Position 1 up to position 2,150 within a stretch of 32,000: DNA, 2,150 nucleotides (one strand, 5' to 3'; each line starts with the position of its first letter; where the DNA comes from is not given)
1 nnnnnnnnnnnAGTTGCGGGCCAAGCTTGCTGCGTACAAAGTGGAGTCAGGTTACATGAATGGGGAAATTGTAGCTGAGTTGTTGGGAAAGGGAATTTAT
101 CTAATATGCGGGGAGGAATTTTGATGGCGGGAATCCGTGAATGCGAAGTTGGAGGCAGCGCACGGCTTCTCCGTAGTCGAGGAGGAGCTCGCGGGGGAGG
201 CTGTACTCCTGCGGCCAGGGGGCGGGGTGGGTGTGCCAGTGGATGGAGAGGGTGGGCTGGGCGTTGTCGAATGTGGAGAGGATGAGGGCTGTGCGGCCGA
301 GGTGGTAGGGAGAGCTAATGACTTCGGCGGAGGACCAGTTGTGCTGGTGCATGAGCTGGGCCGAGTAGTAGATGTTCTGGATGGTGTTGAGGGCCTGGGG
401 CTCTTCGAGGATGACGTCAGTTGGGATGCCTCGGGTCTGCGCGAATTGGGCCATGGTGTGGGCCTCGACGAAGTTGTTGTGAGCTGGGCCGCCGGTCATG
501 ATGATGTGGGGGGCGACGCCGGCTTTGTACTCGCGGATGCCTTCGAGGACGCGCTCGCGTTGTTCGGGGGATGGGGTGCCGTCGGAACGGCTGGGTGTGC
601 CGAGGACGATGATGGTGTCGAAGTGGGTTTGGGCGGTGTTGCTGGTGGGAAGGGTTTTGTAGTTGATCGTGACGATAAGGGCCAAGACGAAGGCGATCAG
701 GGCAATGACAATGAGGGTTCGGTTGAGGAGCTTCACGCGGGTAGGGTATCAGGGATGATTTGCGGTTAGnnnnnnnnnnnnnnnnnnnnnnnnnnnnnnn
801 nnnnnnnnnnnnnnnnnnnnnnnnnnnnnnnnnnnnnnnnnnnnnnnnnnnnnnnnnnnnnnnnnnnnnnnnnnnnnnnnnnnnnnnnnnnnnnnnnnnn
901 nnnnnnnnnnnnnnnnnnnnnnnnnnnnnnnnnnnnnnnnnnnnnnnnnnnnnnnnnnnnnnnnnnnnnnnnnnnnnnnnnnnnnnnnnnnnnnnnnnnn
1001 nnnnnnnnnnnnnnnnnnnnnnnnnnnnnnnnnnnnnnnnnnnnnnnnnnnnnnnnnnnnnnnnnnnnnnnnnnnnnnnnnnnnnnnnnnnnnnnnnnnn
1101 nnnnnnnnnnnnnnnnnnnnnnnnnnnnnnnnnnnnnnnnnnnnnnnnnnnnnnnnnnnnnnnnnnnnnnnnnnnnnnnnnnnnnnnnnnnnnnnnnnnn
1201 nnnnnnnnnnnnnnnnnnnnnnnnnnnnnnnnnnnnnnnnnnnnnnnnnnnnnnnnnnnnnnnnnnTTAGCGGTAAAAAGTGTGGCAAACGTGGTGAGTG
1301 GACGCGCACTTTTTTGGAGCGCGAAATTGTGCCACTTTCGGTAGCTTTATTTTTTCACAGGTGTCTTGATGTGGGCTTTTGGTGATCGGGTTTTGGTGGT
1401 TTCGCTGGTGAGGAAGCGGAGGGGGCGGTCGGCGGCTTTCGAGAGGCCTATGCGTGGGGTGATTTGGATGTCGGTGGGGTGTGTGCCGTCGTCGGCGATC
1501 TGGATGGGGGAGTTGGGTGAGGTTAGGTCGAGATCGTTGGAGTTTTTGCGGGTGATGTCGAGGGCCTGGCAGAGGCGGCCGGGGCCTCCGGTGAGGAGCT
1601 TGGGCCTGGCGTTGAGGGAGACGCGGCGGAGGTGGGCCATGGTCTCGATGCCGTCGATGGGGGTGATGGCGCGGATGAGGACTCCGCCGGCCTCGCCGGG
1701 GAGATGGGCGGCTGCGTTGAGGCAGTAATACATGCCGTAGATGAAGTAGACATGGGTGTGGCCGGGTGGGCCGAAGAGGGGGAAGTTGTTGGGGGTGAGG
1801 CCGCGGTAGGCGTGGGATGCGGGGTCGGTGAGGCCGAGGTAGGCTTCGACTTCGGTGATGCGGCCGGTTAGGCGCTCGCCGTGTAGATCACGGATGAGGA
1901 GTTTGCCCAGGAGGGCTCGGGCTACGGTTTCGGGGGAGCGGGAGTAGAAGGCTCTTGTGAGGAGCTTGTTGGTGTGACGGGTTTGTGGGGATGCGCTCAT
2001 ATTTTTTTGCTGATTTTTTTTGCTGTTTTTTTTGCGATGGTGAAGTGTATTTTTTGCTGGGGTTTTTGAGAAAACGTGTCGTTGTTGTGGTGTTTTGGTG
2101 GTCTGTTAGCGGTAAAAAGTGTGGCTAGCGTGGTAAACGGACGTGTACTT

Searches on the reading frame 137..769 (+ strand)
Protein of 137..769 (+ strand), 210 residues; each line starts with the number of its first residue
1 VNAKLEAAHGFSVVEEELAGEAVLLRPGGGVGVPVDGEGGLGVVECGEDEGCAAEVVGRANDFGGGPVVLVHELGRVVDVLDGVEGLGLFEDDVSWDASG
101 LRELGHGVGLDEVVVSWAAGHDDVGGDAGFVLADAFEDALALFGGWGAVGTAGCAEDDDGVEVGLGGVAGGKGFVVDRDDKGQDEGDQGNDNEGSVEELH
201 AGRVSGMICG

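Call 47: search_protein_families(library=pfam, proteins=[window:137-769:+], max_evalue=0.05)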
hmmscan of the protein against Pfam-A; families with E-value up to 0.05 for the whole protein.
window:137-769:+ (210 aa): 0 families

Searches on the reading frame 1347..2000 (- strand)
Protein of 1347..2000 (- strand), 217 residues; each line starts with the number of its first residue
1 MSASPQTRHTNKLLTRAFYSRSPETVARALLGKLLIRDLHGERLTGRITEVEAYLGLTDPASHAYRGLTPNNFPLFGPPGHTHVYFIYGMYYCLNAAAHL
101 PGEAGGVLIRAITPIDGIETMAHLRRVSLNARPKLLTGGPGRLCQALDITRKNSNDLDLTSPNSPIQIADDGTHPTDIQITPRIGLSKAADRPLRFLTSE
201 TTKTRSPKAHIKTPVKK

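Call 47: search_protein_families(library=pfam, proteins=[window:1347-2000:-], max_evalue=0.05)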
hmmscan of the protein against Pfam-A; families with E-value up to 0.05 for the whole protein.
window:1347-2000:- (217 aa): 2 families
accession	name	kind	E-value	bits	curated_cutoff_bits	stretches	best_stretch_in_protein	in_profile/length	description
PF02245.21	Pur_DNA_glyco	-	8e-59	198.5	27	1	18-200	2-179/181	Methylpurine-DNA glycosylase (MPG)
PF22402.2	Coat_P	-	0.028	15.3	27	1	82-121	34-71/103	Coat protein, P (projecting) domain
